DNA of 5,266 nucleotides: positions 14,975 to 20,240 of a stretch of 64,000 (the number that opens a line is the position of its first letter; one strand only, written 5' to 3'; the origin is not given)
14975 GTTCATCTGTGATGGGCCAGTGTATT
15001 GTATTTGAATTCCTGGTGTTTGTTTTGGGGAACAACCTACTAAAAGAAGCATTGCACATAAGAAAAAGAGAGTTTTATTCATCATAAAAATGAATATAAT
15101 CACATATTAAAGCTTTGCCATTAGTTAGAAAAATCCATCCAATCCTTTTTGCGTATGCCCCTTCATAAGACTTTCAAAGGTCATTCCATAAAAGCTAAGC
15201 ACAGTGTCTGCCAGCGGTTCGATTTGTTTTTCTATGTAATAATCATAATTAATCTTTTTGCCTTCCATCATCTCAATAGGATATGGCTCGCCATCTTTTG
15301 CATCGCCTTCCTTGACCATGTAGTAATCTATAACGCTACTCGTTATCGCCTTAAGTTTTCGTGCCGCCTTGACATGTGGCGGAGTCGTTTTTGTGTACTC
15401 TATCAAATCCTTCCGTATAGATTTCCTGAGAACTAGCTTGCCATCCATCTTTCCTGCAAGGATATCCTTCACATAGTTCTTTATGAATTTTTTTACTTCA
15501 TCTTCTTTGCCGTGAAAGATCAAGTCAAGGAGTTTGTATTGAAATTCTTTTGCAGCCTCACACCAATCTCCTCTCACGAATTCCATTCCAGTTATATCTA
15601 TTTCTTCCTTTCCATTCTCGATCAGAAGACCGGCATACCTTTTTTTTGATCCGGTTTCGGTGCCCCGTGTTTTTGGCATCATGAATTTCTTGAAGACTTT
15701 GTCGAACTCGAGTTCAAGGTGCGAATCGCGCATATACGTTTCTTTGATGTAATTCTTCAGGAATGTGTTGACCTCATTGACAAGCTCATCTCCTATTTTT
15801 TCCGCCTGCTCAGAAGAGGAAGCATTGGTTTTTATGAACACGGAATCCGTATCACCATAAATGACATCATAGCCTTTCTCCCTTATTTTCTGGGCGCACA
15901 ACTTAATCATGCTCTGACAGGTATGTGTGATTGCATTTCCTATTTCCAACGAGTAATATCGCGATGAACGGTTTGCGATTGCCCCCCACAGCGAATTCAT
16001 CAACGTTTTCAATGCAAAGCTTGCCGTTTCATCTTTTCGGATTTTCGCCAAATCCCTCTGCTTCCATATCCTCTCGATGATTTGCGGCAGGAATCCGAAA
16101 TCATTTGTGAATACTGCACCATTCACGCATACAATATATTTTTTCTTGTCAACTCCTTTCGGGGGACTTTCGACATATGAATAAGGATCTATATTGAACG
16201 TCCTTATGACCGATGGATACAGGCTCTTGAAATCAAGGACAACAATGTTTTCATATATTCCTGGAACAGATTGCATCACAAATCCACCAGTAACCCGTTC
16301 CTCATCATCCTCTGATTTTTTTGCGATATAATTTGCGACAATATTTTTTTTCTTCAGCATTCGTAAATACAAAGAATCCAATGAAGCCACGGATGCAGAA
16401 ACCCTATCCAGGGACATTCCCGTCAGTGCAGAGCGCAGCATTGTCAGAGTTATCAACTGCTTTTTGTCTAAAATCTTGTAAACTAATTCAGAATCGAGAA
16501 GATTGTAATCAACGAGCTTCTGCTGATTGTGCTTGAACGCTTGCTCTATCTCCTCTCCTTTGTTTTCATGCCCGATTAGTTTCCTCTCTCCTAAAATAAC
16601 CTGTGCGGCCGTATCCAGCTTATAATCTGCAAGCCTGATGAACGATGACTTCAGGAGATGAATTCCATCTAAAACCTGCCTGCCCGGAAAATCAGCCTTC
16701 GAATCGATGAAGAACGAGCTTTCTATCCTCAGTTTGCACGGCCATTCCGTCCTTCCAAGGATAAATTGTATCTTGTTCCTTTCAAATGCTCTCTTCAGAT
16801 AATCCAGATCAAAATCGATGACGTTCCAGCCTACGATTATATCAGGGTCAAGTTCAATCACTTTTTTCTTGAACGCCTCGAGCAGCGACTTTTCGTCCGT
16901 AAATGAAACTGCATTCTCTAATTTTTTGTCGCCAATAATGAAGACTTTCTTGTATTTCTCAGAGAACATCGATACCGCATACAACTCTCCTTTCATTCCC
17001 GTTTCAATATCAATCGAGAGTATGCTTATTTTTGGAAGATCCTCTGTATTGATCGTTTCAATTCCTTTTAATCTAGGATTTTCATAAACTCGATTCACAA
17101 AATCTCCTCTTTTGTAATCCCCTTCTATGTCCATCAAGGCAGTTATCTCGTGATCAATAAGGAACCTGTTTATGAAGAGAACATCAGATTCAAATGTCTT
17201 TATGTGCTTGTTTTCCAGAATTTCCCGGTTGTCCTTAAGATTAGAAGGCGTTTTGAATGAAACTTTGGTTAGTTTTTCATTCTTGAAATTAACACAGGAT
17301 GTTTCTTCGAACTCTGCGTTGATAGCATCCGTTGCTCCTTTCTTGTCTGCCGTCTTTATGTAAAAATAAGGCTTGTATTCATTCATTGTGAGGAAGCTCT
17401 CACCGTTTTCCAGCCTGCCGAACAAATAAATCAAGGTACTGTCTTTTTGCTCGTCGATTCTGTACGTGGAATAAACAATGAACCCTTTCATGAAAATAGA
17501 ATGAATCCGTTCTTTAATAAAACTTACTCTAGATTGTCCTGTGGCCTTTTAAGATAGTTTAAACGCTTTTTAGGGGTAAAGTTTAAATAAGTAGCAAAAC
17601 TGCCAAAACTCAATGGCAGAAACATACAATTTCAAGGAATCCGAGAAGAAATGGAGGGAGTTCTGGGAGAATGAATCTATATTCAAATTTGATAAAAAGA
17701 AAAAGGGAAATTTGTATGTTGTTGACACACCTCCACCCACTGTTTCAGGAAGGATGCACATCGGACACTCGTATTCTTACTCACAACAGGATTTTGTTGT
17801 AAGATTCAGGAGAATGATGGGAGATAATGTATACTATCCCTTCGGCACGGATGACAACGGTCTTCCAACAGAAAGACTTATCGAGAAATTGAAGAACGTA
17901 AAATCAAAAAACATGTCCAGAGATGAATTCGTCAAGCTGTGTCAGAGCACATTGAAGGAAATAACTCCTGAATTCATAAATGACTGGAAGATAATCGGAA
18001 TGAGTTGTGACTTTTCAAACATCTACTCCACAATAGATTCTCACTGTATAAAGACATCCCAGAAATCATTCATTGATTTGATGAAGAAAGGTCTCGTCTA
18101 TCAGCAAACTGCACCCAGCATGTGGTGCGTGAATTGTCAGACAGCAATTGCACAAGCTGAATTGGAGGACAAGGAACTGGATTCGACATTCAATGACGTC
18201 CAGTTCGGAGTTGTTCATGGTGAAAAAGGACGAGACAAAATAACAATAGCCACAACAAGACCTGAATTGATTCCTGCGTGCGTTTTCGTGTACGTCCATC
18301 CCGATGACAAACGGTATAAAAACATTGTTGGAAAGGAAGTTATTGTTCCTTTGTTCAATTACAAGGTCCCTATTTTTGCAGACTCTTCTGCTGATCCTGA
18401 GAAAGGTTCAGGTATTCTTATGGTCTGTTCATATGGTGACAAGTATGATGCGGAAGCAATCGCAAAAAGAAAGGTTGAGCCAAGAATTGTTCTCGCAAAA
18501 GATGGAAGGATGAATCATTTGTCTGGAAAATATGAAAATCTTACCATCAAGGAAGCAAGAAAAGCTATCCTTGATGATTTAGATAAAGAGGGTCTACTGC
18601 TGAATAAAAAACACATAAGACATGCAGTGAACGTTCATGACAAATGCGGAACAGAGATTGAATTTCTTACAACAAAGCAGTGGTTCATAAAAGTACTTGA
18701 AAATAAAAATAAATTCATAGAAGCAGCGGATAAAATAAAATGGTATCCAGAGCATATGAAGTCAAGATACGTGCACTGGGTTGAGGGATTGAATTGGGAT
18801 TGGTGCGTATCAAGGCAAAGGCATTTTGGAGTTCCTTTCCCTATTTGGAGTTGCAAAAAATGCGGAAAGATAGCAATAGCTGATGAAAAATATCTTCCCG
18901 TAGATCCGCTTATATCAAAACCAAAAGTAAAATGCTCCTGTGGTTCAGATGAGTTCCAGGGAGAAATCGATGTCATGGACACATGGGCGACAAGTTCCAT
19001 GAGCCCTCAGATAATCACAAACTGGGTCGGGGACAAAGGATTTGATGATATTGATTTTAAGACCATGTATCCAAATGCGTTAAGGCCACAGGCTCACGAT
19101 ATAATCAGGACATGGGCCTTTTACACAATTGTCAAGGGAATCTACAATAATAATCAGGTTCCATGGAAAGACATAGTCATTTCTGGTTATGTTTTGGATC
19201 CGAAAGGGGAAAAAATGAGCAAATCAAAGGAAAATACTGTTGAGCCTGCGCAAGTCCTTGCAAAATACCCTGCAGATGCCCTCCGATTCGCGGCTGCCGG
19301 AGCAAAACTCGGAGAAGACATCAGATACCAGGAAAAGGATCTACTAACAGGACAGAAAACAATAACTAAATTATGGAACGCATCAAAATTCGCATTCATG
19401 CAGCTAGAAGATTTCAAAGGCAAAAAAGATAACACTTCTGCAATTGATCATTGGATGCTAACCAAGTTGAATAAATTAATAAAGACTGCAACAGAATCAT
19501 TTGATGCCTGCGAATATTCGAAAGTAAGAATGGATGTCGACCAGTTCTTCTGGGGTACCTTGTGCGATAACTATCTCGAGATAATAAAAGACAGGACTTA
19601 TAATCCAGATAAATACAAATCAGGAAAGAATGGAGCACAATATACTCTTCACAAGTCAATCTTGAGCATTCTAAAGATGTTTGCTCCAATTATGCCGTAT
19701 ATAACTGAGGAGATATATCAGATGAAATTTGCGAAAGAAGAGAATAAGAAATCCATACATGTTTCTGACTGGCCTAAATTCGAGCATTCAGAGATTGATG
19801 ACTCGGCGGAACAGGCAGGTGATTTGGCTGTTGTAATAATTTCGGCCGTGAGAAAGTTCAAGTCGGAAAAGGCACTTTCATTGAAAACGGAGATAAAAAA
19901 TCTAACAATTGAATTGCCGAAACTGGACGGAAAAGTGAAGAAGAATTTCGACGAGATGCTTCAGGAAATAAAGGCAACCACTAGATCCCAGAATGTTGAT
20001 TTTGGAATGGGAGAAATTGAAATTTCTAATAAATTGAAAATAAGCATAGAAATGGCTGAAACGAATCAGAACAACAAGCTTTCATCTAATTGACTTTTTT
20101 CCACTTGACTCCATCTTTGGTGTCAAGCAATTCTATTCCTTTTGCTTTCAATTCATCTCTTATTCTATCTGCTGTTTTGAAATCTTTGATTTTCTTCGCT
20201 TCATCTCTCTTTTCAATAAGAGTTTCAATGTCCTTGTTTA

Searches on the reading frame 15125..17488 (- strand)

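Call 72: search_protein_families(library=pfam, proteins=[window:15125-17488:-], max_evalue=0.0001)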
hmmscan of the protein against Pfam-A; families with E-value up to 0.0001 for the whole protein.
window:15125-17488:- (787 aa): 3 families
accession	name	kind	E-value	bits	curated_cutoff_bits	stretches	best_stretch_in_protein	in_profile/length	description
PF00136.26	DNA_pol_B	-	6.1e-46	157.6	23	1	372-760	17-447/453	DNA polymerase family B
PF03104.25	DNA_pol_B_exo1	-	8.5e-19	68.3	23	1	97-293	2-241/242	DNA polymerase family B, exonuclease domain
PF03175.18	DNA_pol_B_2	-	9.3e-09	35.1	25.8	0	308-431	114-248/468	DNA polymerase type B, organellar and viral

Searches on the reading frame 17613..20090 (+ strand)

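Call 72: search_protein_families(library=pfam, proteins=[window:17613-20090:+], max_evalue=0.0001)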
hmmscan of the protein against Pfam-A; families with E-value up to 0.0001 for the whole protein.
window:17613-20090:+ (826 aa): 4 families
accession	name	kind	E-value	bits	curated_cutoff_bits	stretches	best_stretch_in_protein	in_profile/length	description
PF00133.28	tRNA-synt_1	-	3.9e-87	293.1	22.7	1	14-572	2-413/414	tRNA synthetases class I (I, L, M and V)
PF08264.19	Anticodon_1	-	1.7e-40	138.7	25.1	1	612-762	1-145/148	Anticodon-binding domain of tRNA ligase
PF09334.17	tRNA-synt_1g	-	1.4e-21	77.2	20.1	2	36-183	2-134/391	tRNA synthetases class I (M)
PF01406.26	tRNA-synt_1e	-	1.4e-06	28.4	27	0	528-578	247-297/301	tRNA synthetases class I (C) catalytic domain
